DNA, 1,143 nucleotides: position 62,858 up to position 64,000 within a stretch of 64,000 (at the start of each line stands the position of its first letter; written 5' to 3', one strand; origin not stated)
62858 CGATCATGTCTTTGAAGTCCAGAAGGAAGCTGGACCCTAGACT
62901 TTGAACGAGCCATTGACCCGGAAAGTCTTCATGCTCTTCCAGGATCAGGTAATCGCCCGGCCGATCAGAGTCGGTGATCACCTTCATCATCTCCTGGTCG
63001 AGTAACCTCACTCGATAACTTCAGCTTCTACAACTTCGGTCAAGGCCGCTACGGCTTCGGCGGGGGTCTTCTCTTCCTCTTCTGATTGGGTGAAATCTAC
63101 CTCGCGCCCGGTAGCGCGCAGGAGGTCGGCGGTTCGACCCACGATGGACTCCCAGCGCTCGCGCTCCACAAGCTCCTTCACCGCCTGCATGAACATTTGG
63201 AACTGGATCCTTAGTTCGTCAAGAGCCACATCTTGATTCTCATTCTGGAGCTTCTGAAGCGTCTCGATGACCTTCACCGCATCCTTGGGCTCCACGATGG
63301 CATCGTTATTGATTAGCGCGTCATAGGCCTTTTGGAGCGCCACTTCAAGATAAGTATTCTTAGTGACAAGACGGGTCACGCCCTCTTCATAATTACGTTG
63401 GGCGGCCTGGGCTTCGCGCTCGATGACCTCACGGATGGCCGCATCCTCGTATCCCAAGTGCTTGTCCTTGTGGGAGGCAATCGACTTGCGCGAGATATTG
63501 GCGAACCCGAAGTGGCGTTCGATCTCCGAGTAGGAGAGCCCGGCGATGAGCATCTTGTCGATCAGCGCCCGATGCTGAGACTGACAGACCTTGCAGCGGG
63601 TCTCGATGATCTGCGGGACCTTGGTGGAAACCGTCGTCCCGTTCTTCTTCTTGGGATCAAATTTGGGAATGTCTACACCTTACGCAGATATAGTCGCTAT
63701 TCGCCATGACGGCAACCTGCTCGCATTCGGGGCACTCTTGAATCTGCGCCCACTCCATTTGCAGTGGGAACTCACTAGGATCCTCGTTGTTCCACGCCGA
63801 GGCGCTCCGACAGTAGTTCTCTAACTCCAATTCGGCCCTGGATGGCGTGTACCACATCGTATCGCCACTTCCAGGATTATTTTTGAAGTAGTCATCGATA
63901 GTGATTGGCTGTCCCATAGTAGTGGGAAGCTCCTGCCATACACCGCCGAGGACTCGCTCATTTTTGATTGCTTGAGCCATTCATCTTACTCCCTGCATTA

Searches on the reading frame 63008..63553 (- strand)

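Call 73: search_protein_families(library=pfam, max_evalue=0.001, proteins=[window:63008-63553:-])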
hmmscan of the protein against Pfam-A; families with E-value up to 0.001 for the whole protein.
window:63008-63553:- (181 aa): 0 families

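Call 74: search_protein_families(library=phrogs, max_evalue=0.001, proteins=[window:63008-63553:-])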
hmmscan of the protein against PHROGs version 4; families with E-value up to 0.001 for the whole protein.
window:63008-63553:- (181 aa): 1 family
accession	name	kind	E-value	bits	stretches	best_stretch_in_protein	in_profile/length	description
phrog_2807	-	unknown function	6.2e-19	69.5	1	18-155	84-226/273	-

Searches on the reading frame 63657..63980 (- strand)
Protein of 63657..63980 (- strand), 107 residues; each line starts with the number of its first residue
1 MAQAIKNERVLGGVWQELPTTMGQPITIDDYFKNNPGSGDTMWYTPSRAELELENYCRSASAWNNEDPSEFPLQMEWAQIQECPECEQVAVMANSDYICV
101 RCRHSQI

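Call 9: search_protein_families(library=pfam, max_evalue=1, proteins=[window:63657-63980:-])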
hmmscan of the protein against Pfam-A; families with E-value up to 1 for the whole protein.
window:63657-63980:- (107 aa): 2 families
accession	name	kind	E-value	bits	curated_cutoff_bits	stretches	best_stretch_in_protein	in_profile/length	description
PF12760.12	Zn_ribbon_IS1595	-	0.091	13.2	25.4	1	72-104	10-45/46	Transposase zinc-ribbon domain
PF06677.18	Auto_anti-p27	-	0.12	12.9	24.1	1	82-102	17-39/40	Sjogren's syndrome/scleroderma autoantigen 1 (Autoantigen p27)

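Call 11: search_protein_families(library=phrogs, max_evalue=0.01, proteins=[window:63657-63980:-])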
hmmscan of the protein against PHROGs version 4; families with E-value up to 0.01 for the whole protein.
window:63657-63980:- (107 aa): 0 families

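Call 66: find_encoding_contigs(protein=window:63657-63980:-, flank=10000, max_places=1)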
Protein window:63657-63980:- (107 aa): 15 contigs read that carry it; 1 place shown.
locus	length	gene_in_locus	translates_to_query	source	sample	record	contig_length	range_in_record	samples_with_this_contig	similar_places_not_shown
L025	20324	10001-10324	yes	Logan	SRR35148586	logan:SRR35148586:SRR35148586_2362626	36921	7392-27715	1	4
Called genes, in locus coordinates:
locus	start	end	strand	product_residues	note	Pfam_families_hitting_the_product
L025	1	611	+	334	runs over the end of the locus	PF13155:Toprim_2 (weak)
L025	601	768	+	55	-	-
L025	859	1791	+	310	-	-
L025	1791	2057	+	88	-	-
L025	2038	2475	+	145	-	PF00075:RNase_H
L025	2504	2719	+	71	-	-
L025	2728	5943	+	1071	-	PF02811:PHP, PF07733:DNA_pol3_alpha, PF17657:DNA_pol3_finger, PF14579:HHH_6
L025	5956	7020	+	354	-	PF00154:RecA_N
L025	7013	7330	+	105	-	-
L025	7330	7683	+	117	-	-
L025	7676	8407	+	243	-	-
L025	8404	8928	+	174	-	PF02075:RuvC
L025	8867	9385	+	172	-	PF08281:Sigma70_r4_2 (weak)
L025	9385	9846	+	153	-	PF23883:DUF7236 (faint)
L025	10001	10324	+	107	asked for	-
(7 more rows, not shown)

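Call 68: predict_structure(alignment_id=A4)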
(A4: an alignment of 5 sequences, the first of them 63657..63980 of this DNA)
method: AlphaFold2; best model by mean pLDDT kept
length: 107 residues; sequences in the alignment: 5
mean_pLDDT: 43.1   pTM: 0.27
mean pLDDT of the five models: 43.1, 43.1, 42.3, 41.0, 37.7
residues with pLDDT >= 90: 0; 70-90: 0; 50-70: 19; < 50: 88
segments of 3 or more residues with pLDDT < 50: 1-29, 36-45, 60-107
pLDDT, mean of each block of 10 residues (from residue 1): 38 39 46 49 48 55 45 41 39 37 35
secondary structure, 60 per line:
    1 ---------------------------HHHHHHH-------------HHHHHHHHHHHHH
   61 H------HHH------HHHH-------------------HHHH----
elements in order: H28-34 H48-61 H77-80 H100-103

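Call 72: search_protein_families(library=ncbifam, max_evalue=0.01, proteins=[window:63657-63980:-])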
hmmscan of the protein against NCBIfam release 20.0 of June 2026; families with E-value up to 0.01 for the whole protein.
window:63657-63980:- (107 aa): 0 families
